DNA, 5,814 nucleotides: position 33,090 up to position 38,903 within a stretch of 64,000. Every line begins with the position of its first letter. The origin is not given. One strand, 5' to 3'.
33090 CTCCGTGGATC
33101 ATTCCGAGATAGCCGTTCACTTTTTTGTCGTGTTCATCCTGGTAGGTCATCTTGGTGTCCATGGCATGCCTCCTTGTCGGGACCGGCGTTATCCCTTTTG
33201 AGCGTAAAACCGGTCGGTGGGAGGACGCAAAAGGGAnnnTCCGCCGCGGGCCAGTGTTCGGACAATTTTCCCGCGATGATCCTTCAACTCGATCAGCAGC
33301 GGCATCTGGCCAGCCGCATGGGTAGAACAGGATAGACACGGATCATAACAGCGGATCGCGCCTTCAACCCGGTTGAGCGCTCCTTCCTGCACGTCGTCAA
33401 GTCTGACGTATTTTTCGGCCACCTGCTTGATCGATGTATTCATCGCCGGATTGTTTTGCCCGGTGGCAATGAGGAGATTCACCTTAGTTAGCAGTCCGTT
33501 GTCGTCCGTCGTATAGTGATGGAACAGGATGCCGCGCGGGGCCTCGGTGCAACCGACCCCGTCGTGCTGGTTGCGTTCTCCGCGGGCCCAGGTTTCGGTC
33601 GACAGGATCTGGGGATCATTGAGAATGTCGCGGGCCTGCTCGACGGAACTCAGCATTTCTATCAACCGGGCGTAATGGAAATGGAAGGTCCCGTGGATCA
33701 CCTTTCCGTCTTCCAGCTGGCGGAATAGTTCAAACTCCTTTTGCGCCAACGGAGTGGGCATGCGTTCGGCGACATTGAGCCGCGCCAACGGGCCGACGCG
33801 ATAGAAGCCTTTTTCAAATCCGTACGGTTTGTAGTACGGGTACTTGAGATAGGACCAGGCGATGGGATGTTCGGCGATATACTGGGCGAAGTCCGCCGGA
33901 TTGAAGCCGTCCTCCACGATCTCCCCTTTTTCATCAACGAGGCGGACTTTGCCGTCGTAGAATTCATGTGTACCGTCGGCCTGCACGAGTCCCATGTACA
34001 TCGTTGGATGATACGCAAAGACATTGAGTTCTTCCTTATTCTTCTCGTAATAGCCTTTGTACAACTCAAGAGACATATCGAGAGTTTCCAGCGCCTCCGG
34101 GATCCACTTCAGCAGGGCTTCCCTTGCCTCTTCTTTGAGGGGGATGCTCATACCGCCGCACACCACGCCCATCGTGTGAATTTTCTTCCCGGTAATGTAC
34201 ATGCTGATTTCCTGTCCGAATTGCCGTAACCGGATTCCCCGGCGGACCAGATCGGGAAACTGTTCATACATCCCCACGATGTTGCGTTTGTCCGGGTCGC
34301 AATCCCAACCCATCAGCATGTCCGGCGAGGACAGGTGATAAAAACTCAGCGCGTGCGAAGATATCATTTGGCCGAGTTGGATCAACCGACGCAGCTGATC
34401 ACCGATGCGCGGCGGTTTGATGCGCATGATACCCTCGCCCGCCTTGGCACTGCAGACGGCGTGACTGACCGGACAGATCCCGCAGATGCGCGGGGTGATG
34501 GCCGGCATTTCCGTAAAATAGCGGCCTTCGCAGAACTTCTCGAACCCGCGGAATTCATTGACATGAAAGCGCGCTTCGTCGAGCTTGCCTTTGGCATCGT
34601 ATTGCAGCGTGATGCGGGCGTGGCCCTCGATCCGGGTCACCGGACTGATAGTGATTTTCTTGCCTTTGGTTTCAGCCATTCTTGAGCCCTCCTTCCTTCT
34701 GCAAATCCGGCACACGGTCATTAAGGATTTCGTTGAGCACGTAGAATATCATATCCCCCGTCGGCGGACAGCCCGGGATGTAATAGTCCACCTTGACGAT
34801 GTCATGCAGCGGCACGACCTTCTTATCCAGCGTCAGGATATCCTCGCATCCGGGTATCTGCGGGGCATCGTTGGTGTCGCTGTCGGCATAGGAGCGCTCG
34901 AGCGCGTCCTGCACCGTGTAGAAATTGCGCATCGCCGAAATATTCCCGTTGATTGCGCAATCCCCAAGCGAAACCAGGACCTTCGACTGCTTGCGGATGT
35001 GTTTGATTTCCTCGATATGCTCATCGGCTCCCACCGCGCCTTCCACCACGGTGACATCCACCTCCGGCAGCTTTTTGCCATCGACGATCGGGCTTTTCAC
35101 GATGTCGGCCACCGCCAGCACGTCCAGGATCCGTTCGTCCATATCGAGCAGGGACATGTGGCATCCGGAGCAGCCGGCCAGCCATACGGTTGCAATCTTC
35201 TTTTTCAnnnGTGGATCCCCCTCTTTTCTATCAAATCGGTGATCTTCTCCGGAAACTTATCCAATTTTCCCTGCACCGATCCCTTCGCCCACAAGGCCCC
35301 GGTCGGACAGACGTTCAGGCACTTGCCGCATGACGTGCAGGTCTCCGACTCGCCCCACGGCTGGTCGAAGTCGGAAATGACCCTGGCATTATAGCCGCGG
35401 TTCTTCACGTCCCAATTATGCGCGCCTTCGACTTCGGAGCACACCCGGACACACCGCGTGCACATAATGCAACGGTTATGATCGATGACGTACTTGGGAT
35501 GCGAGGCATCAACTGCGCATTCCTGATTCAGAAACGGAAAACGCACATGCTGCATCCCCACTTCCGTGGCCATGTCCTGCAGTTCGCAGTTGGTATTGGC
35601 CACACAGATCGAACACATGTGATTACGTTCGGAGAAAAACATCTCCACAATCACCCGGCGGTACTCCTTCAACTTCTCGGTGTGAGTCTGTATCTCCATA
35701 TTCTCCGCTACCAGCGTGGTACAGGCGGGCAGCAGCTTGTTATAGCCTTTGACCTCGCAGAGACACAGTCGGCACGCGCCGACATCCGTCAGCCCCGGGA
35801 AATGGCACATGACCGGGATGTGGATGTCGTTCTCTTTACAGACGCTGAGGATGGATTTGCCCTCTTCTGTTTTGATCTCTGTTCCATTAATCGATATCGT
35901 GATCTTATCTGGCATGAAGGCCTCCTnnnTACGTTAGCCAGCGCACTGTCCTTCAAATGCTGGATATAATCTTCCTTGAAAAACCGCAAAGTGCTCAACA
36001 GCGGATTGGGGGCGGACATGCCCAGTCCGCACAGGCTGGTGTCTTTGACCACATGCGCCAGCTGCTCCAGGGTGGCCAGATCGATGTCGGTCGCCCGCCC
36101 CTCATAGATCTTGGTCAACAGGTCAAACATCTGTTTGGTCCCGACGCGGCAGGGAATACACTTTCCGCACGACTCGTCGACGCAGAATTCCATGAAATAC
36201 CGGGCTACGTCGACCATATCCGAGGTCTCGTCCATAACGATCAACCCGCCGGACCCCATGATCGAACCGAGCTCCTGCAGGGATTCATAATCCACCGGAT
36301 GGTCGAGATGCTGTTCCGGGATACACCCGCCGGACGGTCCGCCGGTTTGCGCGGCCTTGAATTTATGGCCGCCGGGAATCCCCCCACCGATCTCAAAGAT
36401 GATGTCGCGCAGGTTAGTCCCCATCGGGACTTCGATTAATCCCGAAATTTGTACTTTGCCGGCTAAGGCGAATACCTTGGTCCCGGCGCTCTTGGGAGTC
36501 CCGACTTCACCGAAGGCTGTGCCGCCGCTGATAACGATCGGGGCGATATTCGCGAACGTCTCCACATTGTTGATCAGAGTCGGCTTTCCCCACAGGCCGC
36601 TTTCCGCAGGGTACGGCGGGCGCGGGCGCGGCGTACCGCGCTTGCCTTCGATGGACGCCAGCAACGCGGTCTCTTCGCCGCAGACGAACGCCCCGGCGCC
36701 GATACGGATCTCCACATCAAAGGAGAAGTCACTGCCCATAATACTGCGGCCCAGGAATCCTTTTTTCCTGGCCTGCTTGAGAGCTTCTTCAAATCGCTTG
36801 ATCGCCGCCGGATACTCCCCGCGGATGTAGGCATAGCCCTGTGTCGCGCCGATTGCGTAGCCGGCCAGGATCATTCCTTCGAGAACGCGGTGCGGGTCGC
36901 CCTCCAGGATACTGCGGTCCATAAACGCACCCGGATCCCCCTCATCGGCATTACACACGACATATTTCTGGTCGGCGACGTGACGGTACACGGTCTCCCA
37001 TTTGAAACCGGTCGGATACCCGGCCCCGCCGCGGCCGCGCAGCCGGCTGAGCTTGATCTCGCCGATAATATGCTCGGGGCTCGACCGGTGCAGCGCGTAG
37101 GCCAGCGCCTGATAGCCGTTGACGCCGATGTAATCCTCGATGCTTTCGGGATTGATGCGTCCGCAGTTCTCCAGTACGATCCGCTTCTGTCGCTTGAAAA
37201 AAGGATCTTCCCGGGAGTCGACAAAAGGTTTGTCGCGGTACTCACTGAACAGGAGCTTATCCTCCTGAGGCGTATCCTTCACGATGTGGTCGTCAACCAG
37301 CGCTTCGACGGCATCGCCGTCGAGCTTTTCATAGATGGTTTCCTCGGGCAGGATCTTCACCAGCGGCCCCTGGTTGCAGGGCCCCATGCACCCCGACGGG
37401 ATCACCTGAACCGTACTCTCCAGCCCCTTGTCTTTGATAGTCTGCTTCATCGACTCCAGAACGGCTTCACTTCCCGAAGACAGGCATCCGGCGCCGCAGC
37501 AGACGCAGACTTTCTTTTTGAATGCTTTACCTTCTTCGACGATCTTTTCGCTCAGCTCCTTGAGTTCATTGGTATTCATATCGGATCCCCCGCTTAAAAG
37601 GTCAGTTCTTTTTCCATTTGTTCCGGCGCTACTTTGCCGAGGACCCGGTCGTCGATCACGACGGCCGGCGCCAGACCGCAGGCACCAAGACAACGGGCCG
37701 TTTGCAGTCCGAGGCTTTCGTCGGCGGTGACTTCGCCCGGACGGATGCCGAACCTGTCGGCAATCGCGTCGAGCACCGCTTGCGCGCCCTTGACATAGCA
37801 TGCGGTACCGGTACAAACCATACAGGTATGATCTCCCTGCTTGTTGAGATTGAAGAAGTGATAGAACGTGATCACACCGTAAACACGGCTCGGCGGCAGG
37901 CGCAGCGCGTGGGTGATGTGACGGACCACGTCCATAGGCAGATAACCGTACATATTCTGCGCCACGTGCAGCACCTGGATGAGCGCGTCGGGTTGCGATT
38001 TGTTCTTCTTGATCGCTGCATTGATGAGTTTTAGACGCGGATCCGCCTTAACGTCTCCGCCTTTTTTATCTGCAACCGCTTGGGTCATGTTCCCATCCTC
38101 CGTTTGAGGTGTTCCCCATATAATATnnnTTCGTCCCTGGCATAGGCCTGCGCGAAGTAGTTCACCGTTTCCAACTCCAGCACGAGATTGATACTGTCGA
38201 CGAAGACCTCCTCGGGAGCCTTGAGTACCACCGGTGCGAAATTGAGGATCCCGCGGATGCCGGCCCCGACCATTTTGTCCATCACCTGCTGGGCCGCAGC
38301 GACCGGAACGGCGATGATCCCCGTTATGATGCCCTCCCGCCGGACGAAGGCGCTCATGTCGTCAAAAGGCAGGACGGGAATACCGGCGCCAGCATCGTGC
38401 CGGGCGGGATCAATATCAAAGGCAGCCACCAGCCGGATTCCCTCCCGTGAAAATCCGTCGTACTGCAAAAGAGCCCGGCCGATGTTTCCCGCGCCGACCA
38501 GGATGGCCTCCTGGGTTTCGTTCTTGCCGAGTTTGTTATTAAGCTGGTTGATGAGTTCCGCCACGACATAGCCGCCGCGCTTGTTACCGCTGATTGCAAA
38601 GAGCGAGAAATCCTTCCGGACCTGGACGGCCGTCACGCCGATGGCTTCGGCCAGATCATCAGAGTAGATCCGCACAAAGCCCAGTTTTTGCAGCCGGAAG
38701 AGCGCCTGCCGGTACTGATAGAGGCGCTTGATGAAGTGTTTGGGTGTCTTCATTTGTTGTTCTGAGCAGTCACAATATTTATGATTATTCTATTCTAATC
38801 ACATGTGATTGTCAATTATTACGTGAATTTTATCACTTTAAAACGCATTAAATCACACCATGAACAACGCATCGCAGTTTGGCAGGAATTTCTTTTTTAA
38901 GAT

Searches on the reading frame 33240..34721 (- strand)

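Call 12: search_protein_families(library=pfam, proteins=[window:33240-34721:-], max_evalue=0.0001)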
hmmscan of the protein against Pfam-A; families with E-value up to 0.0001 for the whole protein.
window:33240-34721:- (494 aa): 1 family
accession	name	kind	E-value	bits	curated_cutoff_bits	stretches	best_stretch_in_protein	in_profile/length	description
PF00374.24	NiFeSe_Hases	-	4.2e-30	105.6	25.8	2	58-134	1-77/508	Nickel-dependent hydrogenase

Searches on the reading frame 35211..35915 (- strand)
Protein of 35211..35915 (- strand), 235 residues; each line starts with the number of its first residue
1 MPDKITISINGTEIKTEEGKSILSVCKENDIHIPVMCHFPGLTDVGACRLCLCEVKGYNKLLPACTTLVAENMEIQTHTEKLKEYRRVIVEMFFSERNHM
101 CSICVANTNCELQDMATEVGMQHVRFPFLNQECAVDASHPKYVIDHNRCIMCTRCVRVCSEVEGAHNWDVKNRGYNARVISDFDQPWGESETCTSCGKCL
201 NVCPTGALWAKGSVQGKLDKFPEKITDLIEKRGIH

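Call 12: search_protein_families(library=pfam, proteins=[window:35211-35915:-], max_evalue=0.0001)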
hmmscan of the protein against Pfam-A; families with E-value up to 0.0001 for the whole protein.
window:35211-35915:- (235 aa): 14 families
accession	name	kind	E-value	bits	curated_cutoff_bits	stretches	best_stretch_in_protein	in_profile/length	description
PF13510.11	Fer2_4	-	3.4e-17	62.7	22.8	1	4-79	3-81/82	2Fe-2S iron-sulfur cluster binding domain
PF10588.14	NADH-G_4Fe-4S_3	-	2.3e-13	49.9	27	1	86-125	1-40/40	NADH-ubiquinone oxidoreductase-G iron-sulfur binding region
PF22117.2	Fer4_Nqo3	-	4.4e-11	43.2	27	1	145-208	7-66/67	NADH-quinone oxidoreductase subunit 3, ferredoxin-like domain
PF00037.32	Fer4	-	6.1e-08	32.6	21.1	1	191-208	6-23/24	4Fe-4S binding domain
PF13237.11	Fer4_10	-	1.4e-07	31.8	25.5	1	189-210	5-22/53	4Fe-4S dicluster domain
PF13484.11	Fer4_16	-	1.8e-07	32.3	30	1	192-217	1-23/66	4Fe-4S double cluster binding domain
PF12838.12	Fer4_7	-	1.8e-07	32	27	1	148-207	1-52/52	4Fe-4S dicluster domain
PF12837.12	Fer4_6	-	2e-07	31.1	25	1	191-208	7-24/24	4Fe-4S binding domain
PF13183.11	Fer4_8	-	2.9e-07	31.3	27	1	147-206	3-67/68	4Fe-4S dicluster domain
PF12797.12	Fer4_2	-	1.7e-06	28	24.5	0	187-205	4-22/22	4Fe-4S binding domain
PF13187.11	Fer4_9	-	1.9e-06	28.2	27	1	148-207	1-51/52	4Fe-4S dicluster domain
PF25160.1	LdpA_Fe-S-bd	-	2.1e-05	24.6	27.6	0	190-208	25-43/49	LdpA Fe-S cluster-binding domain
PF13534.11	Fer4_17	-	4.3e-05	24.4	22.2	1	148-206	1-59/61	4Fe-4S dicluster domain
PF14697.11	Fer4_21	-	5.6e-05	23.6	35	1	143-205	2-53/59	4Fe-4S dicluster domain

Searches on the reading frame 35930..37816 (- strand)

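Call 12: search_protein_families(library=pfam, proteins=[window:35930-37816:-], max_evalue=0.0001)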
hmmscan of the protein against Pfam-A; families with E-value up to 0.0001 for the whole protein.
window:35930-37816:- (629 aa): 3 families
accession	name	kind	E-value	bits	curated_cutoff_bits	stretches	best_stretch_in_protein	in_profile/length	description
PF01512.22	Complex1_51K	-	3.1e-47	160.7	31.2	1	254-425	1-149/150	Nuo51 FMN-binding domain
PF10589.14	NADH_4Fe-4S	-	1.4e-31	108.6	23.5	1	536-620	1-85/85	NADH-ubiquinone oxidoreductase-F iron-sulfur binding region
PF01257.25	2Fe-2S_thioredx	-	4.2e-06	27.1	24.8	1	100-176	65-143/145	Thioredoxin-like [2Fe-2S] ferredoxin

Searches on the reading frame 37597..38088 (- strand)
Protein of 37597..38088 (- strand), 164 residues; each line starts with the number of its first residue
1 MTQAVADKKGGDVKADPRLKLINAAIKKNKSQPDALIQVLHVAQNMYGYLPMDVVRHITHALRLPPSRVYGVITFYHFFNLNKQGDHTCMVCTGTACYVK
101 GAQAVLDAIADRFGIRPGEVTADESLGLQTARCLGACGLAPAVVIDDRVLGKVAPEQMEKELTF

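Call 36: search_protein_families(library=pfam, proteins=[window:37597-38088:-], max_evalue=0.00001)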
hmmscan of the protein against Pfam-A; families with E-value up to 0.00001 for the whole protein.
window:37597-38088:- (164 aa): 1 family
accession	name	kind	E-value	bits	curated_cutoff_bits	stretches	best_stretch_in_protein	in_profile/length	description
PF01257.25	2Fe-2S_thioredx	-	3.7e-46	157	24.8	1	23-160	2-139/145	Thioredoxin-like [2Fe-2S] ferredoxin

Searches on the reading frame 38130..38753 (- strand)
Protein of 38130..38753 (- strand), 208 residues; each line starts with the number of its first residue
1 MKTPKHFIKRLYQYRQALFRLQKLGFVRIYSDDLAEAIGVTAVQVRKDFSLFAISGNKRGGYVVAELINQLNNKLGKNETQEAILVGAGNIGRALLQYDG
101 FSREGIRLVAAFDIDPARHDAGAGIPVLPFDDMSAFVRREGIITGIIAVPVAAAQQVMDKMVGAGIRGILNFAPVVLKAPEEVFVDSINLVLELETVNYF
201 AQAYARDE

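Call 12: search_protein_families(library=pfam, proteins=[window:38130-38753:-], max_evalue=0.0001)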
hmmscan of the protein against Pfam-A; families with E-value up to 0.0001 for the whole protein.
window:38130-38753:- (208 aa): 2 families
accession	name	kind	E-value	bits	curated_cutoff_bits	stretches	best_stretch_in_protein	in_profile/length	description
PF02629.25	CoA_binding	-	8.7e-16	58.9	22.3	1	79-175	2-97/97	CoA binding domain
PF06971.19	Put_DNA-bind_N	-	1.7e-13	50.8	27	1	3-50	2-49/49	Putative DNA-binding protein N-terminus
